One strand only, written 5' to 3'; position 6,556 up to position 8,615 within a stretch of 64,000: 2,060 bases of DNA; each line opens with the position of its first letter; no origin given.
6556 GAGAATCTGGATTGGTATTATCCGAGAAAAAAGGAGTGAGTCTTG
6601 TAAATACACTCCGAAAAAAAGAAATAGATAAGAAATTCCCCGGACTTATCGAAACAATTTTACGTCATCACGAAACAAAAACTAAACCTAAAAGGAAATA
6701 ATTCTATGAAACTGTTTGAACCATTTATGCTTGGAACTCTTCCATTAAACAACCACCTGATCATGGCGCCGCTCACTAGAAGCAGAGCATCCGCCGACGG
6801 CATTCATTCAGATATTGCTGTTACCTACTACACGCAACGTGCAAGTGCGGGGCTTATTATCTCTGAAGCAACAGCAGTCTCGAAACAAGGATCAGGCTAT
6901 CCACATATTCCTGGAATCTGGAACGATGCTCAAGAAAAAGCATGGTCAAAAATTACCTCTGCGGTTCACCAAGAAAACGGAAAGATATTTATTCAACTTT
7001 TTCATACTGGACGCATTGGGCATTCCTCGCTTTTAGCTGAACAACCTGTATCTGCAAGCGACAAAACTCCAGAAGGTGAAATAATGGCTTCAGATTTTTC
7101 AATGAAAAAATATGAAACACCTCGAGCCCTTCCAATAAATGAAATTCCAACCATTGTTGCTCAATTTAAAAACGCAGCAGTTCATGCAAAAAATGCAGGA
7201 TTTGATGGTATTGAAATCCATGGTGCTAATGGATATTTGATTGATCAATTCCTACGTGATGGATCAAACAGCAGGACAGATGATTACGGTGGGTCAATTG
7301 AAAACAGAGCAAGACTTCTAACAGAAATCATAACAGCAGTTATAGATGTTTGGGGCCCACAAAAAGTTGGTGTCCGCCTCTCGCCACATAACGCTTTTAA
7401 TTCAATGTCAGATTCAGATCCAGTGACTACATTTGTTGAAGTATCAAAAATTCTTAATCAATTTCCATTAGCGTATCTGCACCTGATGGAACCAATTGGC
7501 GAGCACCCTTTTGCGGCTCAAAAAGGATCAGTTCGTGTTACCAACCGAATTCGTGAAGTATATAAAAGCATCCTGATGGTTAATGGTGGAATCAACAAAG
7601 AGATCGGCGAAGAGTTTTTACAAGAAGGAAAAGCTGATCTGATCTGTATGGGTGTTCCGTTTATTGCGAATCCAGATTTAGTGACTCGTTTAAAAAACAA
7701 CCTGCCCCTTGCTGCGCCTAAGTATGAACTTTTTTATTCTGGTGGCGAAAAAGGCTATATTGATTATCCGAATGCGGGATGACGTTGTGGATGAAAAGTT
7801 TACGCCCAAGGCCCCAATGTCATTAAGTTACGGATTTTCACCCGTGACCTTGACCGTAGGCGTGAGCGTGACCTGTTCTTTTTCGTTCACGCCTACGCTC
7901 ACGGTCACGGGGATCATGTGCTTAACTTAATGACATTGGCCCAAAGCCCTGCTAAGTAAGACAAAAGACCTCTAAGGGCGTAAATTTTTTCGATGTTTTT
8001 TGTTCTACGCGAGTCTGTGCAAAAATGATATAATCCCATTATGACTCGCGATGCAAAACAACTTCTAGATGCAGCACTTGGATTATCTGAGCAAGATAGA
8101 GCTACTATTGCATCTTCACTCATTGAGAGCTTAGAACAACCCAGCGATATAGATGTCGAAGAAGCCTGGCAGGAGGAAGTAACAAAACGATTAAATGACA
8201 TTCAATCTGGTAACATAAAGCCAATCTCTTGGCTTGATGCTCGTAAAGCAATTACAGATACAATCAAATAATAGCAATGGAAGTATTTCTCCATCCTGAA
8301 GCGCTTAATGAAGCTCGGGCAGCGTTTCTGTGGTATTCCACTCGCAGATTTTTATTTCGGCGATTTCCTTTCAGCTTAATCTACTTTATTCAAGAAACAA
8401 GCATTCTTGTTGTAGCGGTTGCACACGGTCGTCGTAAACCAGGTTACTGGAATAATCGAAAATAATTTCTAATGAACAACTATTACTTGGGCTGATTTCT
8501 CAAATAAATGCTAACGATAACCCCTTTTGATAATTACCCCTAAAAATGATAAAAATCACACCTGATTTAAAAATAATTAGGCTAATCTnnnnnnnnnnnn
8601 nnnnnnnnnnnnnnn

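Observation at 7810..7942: A ~130-bp palindromic intergenic element present in two copies (second copy at 22242-22377)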

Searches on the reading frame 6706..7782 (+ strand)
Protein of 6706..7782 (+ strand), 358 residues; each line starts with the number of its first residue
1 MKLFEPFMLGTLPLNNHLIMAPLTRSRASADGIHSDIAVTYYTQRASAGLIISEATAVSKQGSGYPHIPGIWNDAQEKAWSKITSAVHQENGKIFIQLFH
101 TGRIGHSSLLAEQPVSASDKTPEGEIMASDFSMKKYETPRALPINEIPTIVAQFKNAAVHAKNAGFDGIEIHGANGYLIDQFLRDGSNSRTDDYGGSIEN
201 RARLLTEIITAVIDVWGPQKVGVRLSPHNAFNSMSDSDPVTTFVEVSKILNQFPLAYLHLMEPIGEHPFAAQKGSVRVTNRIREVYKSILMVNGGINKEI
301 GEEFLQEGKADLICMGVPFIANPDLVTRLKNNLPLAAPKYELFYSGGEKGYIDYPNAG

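Call 14: find_encoding_contigs(protein=window:6706-7782:+, flank=3000, max_places=6)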
Protein window:6706-7782:+ (358 aa): 1 contig read that carries it; 1 place shown.
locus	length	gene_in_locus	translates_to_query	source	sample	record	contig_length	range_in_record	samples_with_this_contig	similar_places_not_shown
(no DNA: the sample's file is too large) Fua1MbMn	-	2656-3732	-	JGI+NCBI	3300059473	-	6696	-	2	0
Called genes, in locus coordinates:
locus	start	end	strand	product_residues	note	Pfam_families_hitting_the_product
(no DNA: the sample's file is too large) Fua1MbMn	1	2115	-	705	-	?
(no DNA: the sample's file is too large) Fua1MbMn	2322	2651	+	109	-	-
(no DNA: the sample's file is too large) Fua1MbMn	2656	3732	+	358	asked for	PF00724:Oxidored_FMN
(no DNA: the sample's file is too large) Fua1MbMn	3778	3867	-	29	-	-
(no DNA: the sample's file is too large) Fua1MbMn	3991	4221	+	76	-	PF09720:Unstab_antitox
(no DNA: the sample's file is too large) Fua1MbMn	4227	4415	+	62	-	-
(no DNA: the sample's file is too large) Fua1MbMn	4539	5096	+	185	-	PF08207:EFP_N, PF01132:EFP, PF09285:Elong-fact-P_C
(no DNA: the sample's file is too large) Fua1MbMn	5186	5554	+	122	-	PF06736:TMEM175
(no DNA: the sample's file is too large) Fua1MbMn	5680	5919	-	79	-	PF04325:DUF465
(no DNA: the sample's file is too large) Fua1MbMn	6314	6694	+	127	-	?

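Call 88: find_homologous_proteins(query=window:6706-7782:+, max_evalue=1e-100)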
Query window:6706-7782:+ (358 aa): 1473 proteins with E <= 1e-100 among 8000 candidates; the best 120 are listed.
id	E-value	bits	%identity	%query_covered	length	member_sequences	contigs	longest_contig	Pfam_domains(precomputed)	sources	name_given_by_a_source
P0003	8.6e-239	810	100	100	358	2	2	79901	PF00724.27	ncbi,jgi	jgi:N-ethylmaleimide reductase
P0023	2.4e-179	614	75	99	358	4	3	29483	PF00724.27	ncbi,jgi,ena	jgi:N-ethylmaleimide reductase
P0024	1.9e-159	549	67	99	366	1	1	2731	PF00724.27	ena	-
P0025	1.9e-148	513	63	99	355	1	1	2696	PF00724.27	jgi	jgi:N-ethylmaleimide reductase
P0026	2.6e-148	512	65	99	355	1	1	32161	PF00724.27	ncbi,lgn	-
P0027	5.8e-146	504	63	99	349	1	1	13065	PF00724.27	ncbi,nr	ncbi:MAG: alkene reductase [Alphaproteobacteria bacterium]|nr:alkene reductase [Alphaproteobacteria 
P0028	2.5e-145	502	61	99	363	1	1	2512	PF00724.27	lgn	-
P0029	3.1e-145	502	63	100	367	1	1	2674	PF00724.27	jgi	jgi:N-ethylmaleimide reductase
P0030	7.2e-145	501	61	99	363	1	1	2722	PF00724.27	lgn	-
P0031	3.6e-144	498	61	99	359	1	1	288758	PF00724.27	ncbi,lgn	-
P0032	4.5e-144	498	62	99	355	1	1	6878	PF00724.27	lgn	-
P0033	4.7e-143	495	62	99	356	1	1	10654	PF00724.27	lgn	-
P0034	2.4e-142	492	61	99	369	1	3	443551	PF00724.27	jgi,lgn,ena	-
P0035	2.5e-141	489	60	99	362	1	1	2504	PF00724.27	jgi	jgi:N-ethylmaleimide reductase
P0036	8.5e-141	487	63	99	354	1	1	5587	PF00724.27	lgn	-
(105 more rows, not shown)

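Call 89: find_encoding_contigs(protein=P0023, flank=10000, max_places=4)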
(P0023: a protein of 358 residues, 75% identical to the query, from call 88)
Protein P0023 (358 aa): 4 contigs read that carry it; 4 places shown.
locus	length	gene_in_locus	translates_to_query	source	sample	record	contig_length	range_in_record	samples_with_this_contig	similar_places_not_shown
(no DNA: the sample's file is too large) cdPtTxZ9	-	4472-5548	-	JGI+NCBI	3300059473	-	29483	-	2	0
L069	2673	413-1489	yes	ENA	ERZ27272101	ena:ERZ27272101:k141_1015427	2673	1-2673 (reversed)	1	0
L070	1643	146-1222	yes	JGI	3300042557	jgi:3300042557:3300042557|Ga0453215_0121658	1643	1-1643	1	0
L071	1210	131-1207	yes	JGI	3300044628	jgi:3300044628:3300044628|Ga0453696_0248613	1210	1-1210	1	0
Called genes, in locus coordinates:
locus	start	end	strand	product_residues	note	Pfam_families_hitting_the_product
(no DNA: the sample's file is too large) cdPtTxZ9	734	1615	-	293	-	PF05099:TerB, PF00226:DnaJ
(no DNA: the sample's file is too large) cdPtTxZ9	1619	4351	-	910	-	PF02739:5_3_exonuc_N, PF01367:5_3_exonuc, PF01612:DNA_pol_A_exo1, PF22619:DNA_polI_exo1 (weak), PF00476:DNA_pol_A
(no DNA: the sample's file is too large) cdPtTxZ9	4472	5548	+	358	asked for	PF00724:Oxidored_FMN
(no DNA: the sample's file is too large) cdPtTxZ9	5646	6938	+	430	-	-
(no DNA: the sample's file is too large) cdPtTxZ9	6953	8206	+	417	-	-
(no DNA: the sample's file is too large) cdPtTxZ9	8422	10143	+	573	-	-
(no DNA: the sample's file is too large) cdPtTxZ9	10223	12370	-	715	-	-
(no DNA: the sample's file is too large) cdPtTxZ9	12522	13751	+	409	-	PF00144:Beta-lactamase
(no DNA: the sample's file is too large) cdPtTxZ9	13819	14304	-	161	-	PF04461:YajQ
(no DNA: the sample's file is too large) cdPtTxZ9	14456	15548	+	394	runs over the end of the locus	PF00890:FAD_binding_2, PF01266:DAO, PF03486:HI0933_like, PF07992:Pyr_redox_2, PF12831:FAD_oxidored, PF13450:NAD_binding_8, PF13738:Pyr_redox_3 (weak), PF22780:HI0933_like_1st, +2 more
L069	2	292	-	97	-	?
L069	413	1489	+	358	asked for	PF00724:Oxidored_FMN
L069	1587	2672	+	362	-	?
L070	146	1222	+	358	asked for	PF00724:Oxidored_FMN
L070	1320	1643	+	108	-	?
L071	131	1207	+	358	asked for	PF00724:Oxidored_FMN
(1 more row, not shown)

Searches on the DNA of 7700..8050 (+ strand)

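Call 58: search_rna_families(source=window, start=7700, end=8050, threshold=evalue, max_evalue=1)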
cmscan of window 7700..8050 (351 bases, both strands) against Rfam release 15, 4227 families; matches with E-value up to 1: 1.
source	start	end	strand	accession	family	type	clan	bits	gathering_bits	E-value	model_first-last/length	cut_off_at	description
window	7709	7743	+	RF02108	DLEU2_4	Gene; lncRNA;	-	15.6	40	0.93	1-58/58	no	Deleted in lymphocytic leukemia 2 conserved region 4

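Call 100: search_dna_similar(query=window:7815-7938:+, collection=plasmids, mode=distant, max_evalue=0.01, max_rows=15)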
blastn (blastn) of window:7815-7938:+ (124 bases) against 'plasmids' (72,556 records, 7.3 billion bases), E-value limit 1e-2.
No match.

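Call 101: search_dna_similar(query=window:7815-7938:+, collection=phages, mode=distant, max_evalue=0.01, max_rows=15)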
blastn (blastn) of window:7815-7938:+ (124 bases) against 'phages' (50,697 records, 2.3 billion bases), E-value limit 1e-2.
No match.

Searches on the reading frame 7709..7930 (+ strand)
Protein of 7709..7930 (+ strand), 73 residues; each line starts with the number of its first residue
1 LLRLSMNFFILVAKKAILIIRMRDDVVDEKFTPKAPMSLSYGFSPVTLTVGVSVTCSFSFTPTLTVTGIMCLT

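Call 60: search_protein_families(library=pfam, proteins=[window:7709-7930:+], max_evalue=0.1)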
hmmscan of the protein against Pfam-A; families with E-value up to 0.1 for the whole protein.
window:7709-7930:+ (73 aa): 0 families

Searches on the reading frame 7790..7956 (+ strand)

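Call 66: find_homologous_proteins(query=A3, max_evalue=1)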
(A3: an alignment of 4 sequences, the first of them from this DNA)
Query A3 (4 sequences) (46 aa, profile of the alignment): 2 proteins with E <= 1 among 5 candidates.
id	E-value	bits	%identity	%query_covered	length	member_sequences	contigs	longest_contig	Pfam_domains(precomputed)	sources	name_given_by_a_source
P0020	1.2e-11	62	77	28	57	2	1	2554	-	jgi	jgi:hypothetical protein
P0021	3.7e-8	51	46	52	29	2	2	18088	-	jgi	jgi:hypothetical protein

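Call 68: find_encoding_contigs(protein=P0020, flank=3000, max_places=6)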
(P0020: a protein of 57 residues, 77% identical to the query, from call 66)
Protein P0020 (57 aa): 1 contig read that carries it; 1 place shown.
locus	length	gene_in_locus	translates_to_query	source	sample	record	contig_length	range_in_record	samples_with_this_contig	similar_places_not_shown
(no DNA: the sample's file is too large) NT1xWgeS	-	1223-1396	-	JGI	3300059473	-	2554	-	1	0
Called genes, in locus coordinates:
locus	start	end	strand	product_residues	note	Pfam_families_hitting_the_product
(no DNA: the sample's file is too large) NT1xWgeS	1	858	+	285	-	?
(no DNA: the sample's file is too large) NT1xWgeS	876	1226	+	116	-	PF07883:Cupin_2 (weak)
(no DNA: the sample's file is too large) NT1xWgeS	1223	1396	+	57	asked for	-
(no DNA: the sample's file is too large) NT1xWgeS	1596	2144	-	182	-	-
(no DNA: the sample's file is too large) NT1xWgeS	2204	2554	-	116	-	?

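Call 70: find_homologous_proteins(query=A4, max_evalue=1)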
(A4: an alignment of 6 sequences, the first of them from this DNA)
Query A4 (6 sequences) (51 aa, profile of the alignment): 2 proteins with E <= 1 among 162 candidates.
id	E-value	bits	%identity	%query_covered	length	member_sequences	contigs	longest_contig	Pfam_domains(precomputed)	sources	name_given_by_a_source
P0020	5.9e-15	72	42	82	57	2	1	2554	-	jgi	jgi:hypothetical protein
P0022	4.7e-6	44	67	29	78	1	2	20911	-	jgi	-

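Call 72: find_encoding_contigs(protein=P0022, flank=3000, max_places=6)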
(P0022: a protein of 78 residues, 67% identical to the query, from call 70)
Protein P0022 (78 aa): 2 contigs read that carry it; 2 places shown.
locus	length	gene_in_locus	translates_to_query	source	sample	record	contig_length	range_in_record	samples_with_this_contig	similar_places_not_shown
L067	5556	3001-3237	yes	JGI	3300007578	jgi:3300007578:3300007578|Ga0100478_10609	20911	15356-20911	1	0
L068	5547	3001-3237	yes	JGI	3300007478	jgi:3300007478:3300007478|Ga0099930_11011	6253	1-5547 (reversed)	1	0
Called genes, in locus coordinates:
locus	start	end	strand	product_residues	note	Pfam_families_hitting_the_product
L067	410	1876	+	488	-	-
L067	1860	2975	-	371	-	PF02684:LpxB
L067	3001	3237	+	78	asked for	-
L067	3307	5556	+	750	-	?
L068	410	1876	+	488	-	-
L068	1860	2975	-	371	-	PF02684:LpxB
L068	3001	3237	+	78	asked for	-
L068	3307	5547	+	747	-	?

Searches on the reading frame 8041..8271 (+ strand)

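Call 60: search_protein_families(library=pfam, proteins=[window:8041-8271:+], max_evalue=0.1)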
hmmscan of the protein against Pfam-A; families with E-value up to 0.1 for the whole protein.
window:8041-8271:+ (76 aa): 1 family
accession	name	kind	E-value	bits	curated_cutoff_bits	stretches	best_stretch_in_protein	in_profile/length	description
PF09720.15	Unstab_antitox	-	1.5e-12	47.7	23.3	1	15-66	2-53/54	Putative addiction module component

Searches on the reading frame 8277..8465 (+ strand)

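Call 60: search_protein_families(library=pfam, proteins=[window:8277-8465:+], max_evalue=0.1)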
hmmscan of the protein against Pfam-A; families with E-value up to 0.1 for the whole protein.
window:8277-8465:+ (62 aa): 1 family
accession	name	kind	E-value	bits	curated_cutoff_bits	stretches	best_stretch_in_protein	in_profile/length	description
PF05016.21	ParE_toxin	-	0.00099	20.1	23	1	6-54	42-88/89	ParE toxin of type II toxin-antitoxin system, parDE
